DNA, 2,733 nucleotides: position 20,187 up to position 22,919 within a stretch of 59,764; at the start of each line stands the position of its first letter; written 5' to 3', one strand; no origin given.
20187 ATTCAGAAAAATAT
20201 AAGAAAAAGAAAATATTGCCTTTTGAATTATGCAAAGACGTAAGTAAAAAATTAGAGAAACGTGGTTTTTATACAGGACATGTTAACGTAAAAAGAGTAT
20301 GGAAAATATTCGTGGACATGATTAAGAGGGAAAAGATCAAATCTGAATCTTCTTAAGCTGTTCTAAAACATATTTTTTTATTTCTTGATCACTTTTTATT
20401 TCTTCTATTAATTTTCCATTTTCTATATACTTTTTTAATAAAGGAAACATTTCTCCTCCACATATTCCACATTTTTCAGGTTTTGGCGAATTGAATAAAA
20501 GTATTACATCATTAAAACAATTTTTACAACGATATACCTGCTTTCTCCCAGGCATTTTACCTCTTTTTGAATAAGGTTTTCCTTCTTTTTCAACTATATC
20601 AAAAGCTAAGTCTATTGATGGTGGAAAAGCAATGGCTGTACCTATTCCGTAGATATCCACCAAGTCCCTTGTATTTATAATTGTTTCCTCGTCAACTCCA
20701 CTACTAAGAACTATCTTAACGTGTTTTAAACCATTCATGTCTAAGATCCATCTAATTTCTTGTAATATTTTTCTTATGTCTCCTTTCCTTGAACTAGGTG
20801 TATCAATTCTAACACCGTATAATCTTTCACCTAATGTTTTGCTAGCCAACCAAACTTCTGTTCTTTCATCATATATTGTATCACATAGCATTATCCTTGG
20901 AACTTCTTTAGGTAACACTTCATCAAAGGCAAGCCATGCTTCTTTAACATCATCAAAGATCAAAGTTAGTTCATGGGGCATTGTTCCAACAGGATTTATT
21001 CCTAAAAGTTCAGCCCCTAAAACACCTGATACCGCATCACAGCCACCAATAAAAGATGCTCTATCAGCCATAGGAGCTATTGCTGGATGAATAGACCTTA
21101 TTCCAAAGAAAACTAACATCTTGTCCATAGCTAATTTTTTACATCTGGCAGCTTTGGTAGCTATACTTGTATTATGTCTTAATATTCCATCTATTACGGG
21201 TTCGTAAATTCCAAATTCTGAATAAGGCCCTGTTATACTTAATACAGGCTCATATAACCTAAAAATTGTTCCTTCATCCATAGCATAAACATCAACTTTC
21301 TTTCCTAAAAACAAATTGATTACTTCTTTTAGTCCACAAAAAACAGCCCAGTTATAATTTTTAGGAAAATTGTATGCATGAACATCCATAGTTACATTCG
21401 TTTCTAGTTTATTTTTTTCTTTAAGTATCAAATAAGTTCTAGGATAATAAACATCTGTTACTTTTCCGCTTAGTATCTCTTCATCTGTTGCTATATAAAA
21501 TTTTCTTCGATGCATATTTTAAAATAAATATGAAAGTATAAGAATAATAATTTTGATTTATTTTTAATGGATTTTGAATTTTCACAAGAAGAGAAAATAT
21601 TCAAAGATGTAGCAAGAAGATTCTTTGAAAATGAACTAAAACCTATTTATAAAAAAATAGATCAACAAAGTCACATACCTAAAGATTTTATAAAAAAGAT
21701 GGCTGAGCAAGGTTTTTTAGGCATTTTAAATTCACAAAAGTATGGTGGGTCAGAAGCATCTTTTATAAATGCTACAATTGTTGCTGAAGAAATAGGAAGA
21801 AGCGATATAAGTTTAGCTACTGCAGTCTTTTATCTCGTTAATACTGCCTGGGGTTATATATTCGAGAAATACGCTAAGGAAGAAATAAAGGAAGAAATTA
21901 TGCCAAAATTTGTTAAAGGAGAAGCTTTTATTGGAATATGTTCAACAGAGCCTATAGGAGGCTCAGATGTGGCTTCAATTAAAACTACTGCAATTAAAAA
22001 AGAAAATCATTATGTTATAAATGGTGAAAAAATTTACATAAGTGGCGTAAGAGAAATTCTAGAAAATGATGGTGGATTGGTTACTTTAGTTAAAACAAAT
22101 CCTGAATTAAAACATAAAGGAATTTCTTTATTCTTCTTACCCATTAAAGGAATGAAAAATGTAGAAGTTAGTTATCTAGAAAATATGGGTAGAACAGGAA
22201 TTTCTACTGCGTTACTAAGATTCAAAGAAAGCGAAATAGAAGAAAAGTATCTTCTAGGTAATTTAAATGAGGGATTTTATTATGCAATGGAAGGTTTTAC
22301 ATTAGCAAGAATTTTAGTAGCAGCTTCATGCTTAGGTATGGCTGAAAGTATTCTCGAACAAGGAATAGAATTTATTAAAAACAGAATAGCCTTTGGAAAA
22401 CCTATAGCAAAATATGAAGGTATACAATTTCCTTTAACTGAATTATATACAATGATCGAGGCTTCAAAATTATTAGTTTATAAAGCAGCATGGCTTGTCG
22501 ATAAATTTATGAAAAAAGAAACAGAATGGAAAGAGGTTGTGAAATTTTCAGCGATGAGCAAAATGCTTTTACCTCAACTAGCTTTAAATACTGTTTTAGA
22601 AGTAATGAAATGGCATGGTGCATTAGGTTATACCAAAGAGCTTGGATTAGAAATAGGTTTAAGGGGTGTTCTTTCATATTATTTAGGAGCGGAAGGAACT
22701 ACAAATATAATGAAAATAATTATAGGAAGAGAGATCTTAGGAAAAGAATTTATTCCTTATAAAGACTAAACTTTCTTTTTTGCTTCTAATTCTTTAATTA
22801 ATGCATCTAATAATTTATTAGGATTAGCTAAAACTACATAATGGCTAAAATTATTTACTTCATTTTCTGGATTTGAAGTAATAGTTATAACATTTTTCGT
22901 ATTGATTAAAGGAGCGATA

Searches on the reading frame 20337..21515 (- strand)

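Call 21: search_protein_families(library=pfam, proteins=[window:20337-21515:-], max_evalue=0.001)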
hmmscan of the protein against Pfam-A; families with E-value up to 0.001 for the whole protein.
window:20337-21515:- (392 aa): 3 families
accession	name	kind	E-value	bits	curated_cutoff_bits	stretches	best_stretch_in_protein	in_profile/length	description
PF02749.22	QRPTase_N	-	1e-16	61.3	27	1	22-114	2-80/82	Quinolinate phosphoribosyl transferase, N-terminal domain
PF01729.25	QRPTase_C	-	1.2e-12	48.4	23.1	1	118-305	1-168/169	Quinolinate phosphoribosyl transferase, C-terminal domain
PF17956.6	NAPRTase_C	-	0.00044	21.1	23.3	0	355-390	51-86/111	Nicotinate phosphoribosyltransferase C-terminal domain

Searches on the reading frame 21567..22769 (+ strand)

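Call 21: search_protein_families(library=pfam, proteins=[window:21567-22769:+], max_evalue=0.001)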
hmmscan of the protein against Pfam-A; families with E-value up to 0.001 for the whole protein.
window:21567-22769:+ (400 aa): 4 families
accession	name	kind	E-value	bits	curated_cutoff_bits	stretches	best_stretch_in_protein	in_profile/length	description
PF00441.29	Acyl-CoA_dh_1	-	2.6e-31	109.2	22.4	1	234-391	1-150/150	Acyl-CoA dehydrogenase, C-terminal domain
PF02771.21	Acyl-CoA_dh_N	-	1e-26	94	22.9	1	6-119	1-113/113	Acyl-CoA dehydrogenase, N-terminal domain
PF02770.24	Acyl-CoA_dh_M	-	1.9e-15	57.2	33.3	1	124-221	2-96/97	Acyl-CoA dehydrogenase, middle domain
PF08028.16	Acyl-CoA_dh_2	-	5.2e-10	40.2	22.7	1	250-361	2-116/134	Acyl-CoA dehydrogenase, C-terminal domain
